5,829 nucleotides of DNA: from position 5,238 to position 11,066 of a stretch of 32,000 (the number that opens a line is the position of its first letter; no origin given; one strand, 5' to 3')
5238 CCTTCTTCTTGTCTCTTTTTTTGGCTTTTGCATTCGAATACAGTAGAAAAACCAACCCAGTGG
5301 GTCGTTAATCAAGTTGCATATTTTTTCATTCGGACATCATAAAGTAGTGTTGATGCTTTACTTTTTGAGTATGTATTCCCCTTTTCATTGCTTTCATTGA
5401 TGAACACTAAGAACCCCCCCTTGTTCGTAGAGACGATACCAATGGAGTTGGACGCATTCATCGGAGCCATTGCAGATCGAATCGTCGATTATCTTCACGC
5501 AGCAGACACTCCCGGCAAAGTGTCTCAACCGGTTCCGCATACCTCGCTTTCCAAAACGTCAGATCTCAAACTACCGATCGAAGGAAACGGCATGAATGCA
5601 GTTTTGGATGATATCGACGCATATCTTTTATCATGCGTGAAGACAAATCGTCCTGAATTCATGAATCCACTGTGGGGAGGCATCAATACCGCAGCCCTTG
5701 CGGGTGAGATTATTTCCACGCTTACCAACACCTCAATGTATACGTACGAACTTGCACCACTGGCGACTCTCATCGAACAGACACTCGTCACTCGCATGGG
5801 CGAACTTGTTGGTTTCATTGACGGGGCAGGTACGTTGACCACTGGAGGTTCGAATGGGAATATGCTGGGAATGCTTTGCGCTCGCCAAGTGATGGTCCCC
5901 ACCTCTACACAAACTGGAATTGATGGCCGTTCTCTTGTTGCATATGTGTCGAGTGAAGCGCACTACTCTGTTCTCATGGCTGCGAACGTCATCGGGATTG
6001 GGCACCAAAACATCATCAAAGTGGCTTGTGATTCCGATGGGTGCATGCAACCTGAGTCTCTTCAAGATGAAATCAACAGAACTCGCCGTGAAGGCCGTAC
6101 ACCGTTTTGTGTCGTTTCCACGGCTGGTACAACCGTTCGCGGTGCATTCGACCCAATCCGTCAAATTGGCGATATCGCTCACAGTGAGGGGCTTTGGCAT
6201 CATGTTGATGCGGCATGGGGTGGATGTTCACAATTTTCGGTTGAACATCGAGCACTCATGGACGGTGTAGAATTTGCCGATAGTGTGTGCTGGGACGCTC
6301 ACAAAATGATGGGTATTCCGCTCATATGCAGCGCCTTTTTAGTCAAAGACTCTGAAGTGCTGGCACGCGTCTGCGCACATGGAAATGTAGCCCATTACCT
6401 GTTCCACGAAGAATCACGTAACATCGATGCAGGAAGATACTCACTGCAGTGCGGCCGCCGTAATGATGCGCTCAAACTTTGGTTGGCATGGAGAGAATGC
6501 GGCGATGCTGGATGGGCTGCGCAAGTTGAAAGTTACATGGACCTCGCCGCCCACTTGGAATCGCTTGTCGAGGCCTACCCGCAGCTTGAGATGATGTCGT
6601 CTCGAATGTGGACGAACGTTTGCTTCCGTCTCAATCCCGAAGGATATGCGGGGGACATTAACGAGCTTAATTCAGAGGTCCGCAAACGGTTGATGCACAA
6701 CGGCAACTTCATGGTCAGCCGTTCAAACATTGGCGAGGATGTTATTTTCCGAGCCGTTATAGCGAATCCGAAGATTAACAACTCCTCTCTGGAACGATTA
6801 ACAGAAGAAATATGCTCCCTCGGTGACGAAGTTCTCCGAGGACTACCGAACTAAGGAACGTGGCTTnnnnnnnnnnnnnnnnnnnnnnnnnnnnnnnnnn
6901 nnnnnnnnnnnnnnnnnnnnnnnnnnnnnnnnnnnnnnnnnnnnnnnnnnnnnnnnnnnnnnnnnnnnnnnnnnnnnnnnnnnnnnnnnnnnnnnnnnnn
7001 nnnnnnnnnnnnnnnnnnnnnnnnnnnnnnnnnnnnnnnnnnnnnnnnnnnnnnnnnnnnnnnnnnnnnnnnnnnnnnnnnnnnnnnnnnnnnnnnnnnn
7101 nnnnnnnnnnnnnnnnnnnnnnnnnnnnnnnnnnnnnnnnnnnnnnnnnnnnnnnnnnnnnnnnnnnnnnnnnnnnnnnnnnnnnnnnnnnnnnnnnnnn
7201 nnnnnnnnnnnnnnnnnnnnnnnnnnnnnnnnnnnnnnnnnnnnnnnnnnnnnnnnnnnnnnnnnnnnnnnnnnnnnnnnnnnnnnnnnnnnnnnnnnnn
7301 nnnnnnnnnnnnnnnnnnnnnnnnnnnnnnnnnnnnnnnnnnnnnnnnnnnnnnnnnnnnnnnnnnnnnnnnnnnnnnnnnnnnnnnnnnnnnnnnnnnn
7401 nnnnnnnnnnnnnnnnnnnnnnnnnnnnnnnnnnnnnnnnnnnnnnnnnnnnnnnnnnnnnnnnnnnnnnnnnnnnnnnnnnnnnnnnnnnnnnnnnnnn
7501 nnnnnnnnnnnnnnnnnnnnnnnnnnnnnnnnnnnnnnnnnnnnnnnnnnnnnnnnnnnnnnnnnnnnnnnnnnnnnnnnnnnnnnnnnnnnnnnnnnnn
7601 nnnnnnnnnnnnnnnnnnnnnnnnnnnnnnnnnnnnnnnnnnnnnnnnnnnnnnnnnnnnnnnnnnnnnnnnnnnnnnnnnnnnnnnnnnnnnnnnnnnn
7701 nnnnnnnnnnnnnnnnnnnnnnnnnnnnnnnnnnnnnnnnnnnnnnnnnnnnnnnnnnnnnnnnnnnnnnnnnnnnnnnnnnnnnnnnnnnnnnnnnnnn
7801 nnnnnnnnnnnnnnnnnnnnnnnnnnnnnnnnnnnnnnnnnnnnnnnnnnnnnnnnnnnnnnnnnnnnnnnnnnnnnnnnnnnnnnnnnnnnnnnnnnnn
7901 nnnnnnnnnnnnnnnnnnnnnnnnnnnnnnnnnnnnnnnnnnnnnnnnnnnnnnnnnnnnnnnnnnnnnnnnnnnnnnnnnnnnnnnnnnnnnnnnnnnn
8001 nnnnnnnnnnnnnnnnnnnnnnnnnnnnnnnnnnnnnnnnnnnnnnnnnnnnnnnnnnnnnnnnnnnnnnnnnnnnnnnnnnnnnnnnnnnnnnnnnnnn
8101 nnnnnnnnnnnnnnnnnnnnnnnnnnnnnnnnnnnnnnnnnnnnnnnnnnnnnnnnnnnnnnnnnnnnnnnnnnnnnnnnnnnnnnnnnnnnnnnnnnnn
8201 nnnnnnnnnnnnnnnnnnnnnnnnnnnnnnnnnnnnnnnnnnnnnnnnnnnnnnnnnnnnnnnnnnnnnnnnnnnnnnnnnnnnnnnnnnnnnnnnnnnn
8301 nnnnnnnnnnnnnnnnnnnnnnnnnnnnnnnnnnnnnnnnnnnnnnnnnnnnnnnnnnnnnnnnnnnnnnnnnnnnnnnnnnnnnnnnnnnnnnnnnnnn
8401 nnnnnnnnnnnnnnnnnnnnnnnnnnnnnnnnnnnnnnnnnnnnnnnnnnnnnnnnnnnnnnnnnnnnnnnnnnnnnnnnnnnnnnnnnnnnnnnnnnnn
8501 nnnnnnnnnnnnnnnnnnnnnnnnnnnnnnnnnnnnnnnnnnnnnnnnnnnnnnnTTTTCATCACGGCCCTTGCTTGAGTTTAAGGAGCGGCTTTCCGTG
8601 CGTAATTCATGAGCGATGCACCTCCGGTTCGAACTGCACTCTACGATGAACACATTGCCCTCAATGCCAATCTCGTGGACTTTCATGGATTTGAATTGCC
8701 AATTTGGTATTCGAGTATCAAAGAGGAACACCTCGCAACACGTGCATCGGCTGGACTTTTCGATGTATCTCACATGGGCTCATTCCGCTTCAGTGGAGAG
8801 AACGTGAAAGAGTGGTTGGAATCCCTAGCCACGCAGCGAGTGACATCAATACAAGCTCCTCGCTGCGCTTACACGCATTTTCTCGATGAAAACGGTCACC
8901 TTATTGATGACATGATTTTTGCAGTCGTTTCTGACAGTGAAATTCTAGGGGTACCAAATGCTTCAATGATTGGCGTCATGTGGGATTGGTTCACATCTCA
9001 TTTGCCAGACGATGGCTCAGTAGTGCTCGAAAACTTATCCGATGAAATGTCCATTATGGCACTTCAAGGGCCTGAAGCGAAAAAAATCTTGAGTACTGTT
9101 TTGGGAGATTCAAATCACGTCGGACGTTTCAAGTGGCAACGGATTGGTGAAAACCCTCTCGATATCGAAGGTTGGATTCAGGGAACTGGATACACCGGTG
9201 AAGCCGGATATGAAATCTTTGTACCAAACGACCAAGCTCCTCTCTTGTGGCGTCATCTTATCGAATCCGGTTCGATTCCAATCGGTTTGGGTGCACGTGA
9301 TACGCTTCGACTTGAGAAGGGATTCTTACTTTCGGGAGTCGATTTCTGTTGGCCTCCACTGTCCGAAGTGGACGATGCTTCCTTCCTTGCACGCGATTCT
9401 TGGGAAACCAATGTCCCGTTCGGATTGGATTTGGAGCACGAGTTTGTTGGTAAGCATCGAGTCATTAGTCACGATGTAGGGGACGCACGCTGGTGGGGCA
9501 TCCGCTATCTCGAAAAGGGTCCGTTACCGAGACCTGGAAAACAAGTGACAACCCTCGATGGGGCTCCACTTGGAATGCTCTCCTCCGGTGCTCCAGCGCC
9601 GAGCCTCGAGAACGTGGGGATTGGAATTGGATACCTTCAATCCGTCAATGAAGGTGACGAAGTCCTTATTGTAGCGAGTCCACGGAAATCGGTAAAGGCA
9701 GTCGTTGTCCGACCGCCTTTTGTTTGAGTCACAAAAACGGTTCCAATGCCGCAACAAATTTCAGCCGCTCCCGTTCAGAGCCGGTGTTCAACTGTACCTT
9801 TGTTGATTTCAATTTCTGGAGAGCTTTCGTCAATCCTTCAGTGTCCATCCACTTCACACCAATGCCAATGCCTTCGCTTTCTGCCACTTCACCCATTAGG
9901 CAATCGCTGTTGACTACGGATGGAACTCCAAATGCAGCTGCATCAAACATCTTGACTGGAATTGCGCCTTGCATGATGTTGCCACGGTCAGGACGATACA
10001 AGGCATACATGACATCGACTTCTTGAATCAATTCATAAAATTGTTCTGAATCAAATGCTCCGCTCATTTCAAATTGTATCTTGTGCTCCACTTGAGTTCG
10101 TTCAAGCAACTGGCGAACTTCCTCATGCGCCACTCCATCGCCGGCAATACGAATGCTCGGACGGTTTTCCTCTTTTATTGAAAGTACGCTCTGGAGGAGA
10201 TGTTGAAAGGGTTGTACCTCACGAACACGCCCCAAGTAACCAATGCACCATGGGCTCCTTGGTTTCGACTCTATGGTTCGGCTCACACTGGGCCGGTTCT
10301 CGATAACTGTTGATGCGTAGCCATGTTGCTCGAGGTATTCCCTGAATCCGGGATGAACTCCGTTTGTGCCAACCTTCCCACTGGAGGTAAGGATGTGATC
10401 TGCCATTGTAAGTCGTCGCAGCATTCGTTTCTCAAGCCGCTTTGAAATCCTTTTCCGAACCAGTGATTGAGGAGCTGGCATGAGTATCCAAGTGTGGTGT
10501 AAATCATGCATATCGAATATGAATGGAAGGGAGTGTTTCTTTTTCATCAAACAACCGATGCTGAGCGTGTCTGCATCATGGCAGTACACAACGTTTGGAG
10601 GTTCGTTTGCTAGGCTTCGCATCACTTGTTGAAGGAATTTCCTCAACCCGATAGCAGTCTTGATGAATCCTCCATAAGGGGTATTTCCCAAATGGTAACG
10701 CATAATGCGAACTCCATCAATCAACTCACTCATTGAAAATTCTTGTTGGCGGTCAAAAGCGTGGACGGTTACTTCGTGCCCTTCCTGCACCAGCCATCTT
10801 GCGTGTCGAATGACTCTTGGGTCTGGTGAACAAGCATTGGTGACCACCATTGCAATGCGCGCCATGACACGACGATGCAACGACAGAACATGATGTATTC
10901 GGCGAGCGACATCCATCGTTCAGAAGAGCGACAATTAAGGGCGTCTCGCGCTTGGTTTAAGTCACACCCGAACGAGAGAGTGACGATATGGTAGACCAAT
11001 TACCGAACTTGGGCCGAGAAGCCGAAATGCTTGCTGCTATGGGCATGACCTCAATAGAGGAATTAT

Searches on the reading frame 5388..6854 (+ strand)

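Call 38: search_protein_families(library=pfam, proteins=[window:5388-6854:+], max_evalue=0.001)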
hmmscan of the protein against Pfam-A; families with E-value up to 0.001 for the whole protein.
window:5388-6854:+ (488 aa): 3 families
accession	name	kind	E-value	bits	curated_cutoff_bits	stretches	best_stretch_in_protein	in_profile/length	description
PF00282.25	Pyridoxal_deC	-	1.1e-83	281.5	27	1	55-415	5-374/375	Pyridoxal-dependent decarboxylase conserved domain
PF01212.27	Beta_elim_lyase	-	6.1e-05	22.9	27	1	187-326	76-217/288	Beta-eliminating lyase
PF00266.25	Aminotran_5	-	0.00025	20.6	21.5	1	178-276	85-177/371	Aminotransferase class-V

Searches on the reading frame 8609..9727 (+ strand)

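Call 38: search_protein_families(library=pfam, proteins=[window:8609-9727:+], max_evalue=0.001)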
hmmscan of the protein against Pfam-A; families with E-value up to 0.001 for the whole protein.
window:8609-9727:+ (372 aa): 2 families
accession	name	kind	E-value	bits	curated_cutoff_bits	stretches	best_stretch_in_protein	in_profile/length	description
PF01571.26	GCV_T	-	5.5e-67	226.1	25.6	1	11-245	1-240/255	Aminomethyltransferase folate-binding domain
PF08669.17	GCV_T_C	-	1.8e-06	28.2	25.9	1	301-372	9-79/80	Glycine cleavage T-protein C-terminal barrel domain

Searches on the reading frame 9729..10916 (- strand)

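Call 38: search_protein_families(library=pfam, proteins=[window:9729-10916:-], max_evalue=0.001)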
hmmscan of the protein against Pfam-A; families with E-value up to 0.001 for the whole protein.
window:9729-10916:- (395 aa): 4 families
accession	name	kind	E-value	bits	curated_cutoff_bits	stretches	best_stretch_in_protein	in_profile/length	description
PF13579.12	Glyco_trans_4_4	-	6.7e-14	53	29.7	1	37-179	9-135/158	Glycosyl transferase 4-like domain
PF13439.12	Glyco_transf_4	-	7.9e-11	42.7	28.5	1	35-182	8-144/170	Glycosyltransferase Family 4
PF13692.12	Glyco_trans_1_4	-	4.9e-09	37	27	1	225-369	4-139/142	Glycosyl transferases group 1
PF00534.26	Glycos_transf_1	-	9.7e-08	32.2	26.4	1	216-373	9-159/172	Glycosyl transferases group 1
